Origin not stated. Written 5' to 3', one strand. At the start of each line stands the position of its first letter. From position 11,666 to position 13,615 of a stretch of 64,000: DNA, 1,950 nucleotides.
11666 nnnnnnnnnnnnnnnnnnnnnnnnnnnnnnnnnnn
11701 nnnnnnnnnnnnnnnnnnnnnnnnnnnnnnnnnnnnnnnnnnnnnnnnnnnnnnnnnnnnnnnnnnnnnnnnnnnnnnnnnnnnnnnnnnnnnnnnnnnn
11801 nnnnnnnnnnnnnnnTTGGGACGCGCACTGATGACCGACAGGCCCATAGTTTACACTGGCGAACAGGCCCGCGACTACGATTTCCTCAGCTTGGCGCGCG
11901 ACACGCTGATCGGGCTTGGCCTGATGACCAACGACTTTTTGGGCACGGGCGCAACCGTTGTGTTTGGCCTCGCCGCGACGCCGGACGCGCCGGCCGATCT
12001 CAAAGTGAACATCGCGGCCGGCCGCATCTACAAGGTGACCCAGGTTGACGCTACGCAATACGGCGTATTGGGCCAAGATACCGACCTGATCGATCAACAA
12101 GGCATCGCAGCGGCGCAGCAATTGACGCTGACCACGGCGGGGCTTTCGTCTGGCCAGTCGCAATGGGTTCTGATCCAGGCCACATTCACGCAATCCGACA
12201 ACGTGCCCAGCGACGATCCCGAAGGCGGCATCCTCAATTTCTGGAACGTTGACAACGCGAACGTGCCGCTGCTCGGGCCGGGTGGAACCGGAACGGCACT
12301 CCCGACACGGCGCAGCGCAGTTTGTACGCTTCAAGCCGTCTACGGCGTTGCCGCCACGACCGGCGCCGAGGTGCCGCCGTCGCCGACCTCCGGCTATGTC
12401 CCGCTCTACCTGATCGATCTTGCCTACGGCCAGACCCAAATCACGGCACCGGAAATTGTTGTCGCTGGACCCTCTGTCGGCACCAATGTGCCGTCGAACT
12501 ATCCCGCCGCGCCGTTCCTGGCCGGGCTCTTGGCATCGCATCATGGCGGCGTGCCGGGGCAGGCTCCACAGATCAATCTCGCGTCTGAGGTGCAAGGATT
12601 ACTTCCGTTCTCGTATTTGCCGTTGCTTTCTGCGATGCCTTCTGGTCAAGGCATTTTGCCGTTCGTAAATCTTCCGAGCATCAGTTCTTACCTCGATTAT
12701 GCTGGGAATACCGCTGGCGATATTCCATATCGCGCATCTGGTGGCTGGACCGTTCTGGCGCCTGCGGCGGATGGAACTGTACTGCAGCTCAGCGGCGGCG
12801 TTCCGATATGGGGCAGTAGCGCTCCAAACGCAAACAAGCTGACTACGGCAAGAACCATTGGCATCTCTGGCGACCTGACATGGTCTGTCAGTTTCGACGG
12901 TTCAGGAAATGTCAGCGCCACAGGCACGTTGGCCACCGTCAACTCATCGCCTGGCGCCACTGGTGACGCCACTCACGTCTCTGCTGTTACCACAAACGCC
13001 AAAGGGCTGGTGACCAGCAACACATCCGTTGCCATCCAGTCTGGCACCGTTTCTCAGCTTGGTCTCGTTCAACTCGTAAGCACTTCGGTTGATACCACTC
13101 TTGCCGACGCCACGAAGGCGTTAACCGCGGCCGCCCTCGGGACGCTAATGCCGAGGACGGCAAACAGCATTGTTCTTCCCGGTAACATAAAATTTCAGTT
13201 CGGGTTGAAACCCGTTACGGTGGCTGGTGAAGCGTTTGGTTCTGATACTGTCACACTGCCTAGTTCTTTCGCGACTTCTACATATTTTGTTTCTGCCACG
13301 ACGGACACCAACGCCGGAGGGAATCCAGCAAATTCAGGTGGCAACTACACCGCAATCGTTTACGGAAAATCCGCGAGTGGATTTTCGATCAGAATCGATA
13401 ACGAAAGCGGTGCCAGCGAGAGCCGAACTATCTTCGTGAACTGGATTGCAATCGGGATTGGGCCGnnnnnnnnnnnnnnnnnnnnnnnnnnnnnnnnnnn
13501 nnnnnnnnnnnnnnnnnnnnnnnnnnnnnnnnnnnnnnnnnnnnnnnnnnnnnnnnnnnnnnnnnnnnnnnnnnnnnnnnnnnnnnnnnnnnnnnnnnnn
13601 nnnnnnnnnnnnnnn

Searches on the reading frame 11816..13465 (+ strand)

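Call 14: search_protein_families(library=phrogs, proteins=[window:11816-13465:+], max_evalue=0.001)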
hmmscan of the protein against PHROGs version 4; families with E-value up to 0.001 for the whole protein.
window:11816-13465:+ (550 aa): 9 families
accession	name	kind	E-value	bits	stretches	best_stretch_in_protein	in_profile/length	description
phrog_3018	-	head and packaging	1.2e-09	38.8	1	335-408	98-173/341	head decoration protein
phrog_38759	-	unknown function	7.1e-08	32.3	1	335-413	58-138/920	-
phrog_11011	-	tail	8e-08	31.6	1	337-416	382-461/1291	long tail fiber protein distal subunit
phrog_5181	-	unknown function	9.2e-08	31.8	1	335-453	264-358/763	-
phrog_33377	-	unknown function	5.8e-06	26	1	335-440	64-158/456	-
phrog_22284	-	tail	6.9e-06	25.3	1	322-402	992-1069/1236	tail fiber protein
phrog_7389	-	tail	1e-05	25.3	1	335-417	340-414/732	tail fiber protein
phrog_21722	-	tail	0.0008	19.1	1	332-421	154-243/576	long tail fiber protein distal subunit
phrog_23820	-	tail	0.00081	20.4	0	330-375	45-90/221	tail fiber protein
